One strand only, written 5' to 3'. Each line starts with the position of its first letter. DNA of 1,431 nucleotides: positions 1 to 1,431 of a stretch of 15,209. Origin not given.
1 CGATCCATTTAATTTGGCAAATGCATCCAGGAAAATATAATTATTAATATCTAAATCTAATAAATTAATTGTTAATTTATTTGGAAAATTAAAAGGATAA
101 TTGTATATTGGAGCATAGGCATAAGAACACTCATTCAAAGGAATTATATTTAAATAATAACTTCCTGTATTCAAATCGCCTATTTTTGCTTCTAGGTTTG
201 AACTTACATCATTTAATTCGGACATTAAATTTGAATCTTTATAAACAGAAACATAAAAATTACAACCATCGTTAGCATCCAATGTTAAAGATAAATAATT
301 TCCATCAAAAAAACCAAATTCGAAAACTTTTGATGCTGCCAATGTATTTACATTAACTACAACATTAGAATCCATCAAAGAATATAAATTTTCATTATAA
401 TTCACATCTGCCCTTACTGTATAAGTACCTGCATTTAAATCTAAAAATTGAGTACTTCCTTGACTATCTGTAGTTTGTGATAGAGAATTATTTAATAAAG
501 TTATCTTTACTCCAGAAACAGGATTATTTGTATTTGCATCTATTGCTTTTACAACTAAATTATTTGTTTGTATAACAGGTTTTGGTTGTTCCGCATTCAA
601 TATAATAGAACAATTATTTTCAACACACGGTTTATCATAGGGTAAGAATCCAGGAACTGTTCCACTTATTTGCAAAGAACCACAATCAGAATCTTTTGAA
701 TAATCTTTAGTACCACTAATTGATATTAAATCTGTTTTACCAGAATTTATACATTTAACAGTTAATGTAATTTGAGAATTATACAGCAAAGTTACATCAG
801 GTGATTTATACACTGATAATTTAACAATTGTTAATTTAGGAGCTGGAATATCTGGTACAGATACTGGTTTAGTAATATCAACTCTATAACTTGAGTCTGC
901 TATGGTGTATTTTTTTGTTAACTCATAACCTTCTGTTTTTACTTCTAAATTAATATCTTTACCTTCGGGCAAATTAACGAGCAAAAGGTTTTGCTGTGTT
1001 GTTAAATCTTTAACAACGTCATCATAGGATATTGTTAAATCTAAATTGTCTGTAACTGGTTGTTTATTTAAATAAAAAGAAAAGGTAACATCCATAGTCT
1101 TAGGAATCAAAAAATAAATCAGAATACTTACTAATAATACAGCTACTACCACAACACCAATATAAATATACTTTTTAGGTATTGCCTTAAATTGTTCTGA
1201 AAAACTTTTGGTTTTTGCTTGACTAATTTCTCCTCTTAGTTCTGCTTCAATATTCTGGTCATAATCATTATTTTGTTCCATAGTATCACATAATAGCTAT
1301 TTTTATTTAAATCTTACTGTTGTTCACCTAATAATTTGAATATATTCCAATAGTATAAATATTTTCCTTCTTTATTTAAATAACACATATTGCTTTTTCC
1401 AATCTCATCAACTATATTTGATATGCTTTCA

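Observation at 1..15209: The whole window is a one-strand array of at least three paralogous giant anchored surface-protein genes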

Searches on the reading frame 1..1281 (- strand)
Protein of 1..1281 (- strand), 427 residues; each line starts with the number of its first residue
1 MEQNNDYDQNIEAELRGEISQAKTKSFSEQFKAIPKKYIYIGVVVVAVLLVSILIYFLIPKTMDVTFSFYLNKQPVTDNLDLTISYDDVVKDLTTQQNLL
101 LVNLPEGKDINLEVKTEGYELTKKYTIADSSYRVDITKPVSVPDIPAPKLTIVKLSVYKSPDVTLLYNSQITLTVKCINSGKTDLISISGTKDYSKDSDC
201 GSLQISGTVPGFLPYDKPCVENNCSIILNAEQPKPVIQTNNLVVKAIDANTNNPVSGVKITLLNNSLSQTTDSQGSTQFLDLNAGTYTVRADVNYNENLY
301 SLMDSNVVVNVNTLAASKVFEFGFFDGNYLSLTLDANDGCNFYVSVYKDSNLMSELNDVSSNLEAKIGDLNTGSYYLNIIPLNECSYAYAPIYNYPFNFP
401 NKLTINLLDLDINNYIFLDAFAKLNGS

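Call 5: search_protein_families(library=pfam, proteins=[window:1-1281:-], max_evalue=1)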
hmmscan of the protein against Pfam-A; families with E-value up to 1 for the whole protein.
window:1-1281:- (427 aa): 9 families
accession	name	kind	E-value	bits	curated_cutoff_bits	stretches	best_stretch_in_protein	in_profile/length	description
PF13620.12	CarboxypepD_reg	-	2.5e-06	28.2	32.3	1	247-292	7-55/82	Carboxypeptidase regulatory-like domain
PF17802.7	SpaA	-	3.2e-06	27.7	23.1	1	241-290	2-57/91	Prealbumin-like fold domain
PF13715.12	CarbopepD_reg_2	-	1.9e-05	25.1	32.2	1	247-292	6-51/88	CarboxypepD_reg-like domain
PF17210.9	SdrD_B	-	4.9e-05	23.9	29.7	1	250-293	19-66/112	SdrD B-like domain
PF11974.14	bMG3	-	0.0091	16.4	34.9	1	239-292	12-75/103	Bacterial alpha-2-macroglobulin MG3 domain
PF24025.1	Ig_DR_A0283-like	-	0.013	16.2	27.1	1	241-290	8-61/102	DR_A0283-like, Ig-like domain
PF10661.14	EssA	-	0.069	13.5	24.1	1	29-63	112-147/147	WXG100 protein secretion system (Wss), protein EssA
PF09403.15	FadA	-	0.14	13.1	28.5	0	2-38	31-71/99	Adhesion protein FadA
PF09430.16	EMC7_beta-sandw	-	0.5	11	26.6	0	250-294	2-48/122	ER membrane protein complex subunit 7, beta-sandwich domain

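Call 6: search_protein_families(library=ncbifam, proteins=[window:1-1281:-], max_evalue=1)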
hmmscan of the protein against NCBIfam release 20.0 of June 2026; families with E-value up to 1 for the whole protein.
window:1-1281:- (427 aa): 0 families

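Call 31: search_protein_families(library=phrogs, proteins=[window:1-1281:-], max_evalue=0.1)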
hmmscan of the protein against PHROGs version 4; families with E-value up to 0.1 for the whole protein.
window:1-1281:- (427 aa): 1 family
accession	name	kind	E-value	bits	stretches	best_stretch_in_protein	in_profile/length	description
phrog_14789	-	unknown function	0.076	13.6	0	262-310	97-147/163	-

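Call 32: search_protein_families(library=padloc, proteins=[window:1-1281:-], max_evalue=0.1)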
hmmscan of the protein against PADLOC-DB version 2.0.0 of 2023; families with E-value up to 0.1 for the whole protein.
window:1-1281:- (427 aa): 0 families
